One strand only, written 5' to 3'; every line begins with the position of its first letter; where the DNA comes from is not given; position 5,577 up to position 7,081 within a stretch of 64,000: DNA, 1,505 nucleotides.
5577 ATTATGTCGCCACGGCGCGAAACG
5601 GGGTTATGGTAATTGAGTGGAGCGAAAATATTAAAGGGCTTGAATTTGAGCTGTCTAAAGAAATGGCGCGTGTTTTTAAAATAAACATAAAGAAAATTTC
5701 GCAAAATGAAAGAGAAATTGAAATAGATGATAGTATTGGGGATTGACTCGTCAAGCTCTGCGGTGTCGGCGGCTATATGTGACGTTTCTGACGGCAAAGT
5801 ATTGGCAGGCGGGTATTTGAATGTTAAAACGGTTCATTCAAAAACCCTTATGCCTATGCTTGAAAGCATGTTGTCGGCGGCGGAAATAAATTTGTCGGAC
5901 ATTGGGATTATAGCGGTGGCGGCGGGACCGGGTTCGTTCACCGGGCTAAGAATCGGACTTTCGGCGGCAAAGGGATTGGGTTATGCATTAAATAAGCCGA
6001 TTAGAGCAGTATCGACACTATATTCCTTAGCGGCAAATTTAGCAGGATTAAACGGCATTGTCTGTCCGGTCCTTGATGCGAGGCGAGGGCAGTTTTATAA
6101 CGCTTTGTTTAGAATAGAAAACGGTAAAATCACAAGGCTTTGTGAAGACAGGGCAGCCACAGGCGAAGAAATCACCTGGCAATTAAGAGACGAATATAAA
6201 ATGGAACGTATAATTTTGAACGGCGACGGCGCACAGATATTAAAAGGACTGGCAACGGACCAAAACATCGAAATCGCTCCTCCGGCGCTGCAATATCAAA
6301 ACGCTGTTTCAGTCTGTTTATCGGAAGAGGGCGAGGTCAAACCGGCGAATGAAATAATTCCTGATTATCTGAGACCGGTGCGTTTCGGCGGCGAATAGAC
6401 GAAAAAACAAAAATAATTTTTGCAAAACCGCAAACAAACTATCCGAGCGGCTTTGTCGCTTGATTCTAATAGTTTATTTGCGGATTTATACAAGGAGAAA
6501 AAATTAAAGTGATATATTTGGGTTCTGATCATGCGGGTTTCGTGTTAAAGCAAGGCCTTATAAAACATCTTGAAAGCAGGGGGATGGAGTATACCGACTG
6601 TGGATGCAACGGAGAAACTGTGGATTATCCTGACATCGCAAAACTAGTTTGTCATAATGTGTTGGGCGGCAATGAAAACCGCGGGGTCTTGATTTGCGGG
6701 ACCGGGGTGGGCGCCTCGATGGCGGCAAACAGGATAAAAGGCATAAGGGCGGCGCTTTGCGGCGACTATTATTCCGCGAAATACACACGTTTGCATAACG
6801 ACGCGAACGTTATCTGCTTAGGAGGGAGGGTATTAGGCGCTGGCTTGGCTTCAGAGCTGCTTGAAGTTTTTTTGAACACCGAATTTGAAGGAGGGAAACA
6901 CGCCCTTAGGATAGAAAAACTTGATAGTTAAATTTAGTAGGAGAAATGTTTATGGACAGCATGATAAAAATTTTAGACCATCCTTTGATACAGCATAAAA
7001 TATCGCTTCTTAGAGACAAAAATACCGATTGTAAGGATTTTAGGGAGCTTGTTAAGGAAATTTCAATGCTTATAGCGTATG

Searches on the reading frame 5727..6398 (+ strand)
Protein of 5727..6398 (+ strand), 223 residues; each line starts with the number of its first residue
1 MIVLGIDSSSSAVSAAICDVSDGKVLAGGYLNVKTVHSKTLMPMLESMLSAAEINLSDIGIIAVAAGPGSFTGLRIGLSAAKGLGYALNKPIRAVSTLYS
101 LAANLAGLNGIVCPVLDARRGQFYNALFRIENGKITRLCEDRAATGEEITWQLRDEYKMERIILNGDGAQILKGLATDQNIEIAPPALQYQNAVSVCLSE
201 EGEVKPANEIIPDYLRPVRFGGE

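Call 57: search_protein_families(library=pfam, max_evalue=0.00001, proteins=[window:5727-6398:+])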
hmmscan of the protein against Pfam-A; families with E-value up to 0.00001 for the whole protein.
window:5727-6398:+ (223 aa): 1 family
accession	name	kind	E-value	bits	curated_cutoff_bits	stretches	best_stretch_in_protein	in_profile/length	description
PF00814.31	TsaD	-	3.3e-29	102.9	24.8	1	36-166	28-165/264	tRNA N6-adenosine threonylcarbamoyltransferase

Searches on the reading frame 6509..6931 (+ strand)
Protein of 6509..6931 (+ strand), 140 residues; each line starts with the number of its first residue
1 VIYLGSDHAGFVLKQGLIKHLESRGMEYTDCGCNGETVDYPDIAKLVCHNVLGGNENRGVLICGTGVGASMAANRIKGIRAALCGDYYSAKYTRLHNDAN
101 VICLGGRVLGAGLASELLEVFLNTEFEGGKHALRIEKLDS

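Call 57: search_protein_families(library=pfam, max_evalue=0.00001, proteins=[window:6509-6931:+])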
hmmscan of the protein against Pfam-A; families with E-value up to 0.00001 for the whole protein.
window:6509-6931:+ (140 aa): 1 family
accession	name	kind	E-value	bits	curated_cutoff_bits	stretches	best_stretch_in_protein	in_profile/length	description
PF02502.23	LacAB_rpiB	-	2.2e-55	186.9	24.7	1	2-138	1-138/138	Ribose/Galactose Isomerase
